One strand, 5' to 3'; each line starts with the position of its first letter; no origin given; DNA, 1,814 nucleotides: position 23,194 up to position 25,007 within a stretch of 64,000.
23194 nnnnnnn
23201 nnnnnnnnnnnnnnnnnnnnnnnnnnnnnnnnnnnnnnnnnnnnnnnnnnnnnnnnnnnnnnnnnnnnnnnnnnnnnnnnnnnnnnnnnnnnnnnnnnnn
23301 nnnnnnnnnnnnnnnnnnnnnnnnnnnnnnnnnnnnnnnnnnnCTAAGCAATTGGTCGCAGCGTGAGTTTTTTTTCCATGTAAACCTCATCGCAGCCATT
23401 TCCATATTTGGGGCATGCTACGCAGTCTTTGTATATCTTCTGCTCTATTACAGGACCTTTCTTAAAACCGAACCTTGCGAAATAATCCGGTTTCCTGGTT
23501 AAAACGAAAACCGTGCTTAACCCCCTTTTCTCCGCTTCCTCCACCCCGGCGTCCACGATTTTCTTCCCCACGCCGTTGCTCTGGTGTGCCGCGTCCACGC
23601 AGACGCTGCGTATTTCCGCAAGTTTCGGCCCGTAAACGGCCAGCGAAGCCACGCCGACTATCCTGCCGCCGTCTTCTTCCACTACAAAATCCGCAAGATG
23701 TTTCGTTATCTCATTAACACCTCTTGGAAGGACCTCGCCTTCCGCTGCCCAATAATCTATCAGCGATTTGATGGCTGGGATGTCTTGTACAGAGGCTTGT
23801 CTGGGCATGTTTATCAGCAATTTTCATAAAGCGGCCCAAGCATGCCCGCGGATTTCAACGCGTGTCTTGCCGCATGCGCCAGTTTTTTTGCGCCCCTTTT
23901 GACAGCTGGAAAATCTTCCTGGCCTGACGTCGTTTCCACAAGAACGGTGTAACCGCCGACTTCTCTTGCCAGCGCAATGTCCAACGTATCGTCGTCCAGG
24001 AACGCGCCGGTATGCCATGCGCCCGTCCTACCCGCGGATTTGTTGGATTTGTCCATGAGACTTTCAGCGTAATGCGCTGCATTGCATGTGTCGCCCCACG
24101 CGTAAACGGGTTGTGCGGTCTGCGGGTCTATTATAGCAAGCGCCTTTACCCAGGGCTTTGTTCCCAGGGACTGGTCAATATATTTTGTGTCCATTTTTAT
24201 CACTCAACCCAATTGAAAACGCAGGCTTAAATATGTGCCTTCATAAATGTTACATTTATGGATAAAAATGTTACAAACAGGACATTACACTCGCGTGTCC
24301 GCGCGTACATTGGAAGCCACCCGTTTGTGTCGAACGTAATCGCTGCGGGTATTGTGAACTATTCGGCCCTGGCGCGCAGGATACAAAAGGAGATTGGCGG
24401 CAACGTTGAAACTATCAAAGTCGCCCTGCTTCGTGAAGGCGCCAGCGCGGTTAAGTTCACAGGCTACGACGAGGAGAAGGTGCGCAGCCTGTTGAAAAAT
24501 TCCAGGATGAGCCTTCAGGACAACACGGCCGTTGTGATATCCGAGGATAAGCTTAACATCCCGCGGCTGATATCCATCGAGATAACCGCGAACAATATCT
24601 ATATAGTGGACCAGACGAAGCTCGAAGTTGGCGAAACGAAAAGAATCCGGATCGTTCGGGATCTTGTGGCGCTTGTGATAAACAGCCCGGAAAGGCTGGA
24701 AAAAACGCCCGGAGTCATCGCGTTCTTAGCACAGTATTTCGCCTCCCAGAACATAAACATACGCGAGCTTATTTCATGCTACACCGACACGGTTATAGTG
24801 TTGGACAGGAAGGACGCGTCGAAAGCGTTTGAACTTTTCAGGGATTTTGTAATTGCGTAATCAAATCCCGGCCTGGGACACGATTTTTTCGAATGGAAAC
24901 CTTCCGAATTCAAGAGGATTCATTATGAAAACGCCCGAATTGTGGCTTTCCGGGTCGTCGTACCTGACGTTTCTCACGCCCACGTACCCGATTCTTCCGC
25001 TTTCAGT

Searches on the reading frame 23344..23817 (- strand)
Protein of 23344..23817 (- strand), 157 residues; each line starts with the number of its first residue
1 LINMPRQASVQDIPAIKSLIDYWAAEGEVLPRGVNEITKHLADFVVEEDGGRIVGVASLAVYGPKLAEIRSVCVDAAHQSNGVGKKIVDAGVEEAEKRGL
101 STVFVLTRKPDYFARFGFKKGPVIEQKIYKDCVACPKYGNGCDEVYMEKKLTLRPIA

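Call 18: search_protein_families(library=pfam, proteins=[window:23344-23817:-], max_evalue=0.001)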
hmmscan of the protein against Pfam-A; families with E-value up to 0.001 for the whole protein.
window:23344-23817:- (157 aa): 4 families
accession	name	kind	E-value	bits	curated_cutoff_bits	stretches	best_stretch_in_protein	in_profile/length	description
PF00583.31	Acetyltransf_1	-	2.3e-12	47.7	20.7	1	42-118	34-116/116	Acetyltransferase (GNAT) family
PF13508.13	Acetyltransf_7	-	9.4e-11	42.4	27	1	44-120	5-84/84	Acetyltransferase (GNAT) domain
PF13673.13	Acetyltransf_10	-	1e-07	32.4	23.6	1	39-120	28-109/128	Acetyltransferase (GNAT) domain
PF13527.13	Acetyltransf_9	-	3.3e-05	24.3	25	1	42-119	41-125/127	Acetyltransferase (GNAT) domain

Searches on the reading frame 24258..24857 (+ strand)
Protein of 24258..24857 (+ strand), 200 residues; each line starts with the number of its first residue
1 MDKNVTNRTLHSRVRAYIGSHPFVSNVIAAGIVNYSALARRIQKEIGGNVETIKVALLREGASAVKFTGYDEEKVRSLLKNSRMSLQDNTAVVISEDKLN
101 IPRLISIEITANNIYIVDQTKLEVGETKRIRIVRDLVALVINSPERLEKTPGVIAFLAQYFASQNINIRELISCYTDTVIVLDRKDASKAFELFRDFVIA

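Call 18: search_protein_families(library=pfam, proteins=[window:24258-24857:+], max_evalue=0.001)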
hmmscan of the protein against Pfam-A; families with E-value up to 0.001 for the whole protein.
window:24258-24857:+ (200 aa): 2 families
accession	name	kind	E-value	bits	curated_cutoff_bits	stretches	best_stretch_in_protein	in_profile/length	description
PF24367.1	DUF7523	-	9e-07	29.7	27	1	10-63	2-53/158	Family of unknown function (DUF7523)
PF13840.12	ACT_7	-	1.7e-05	25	27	1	133-194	3-63/65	ACT domain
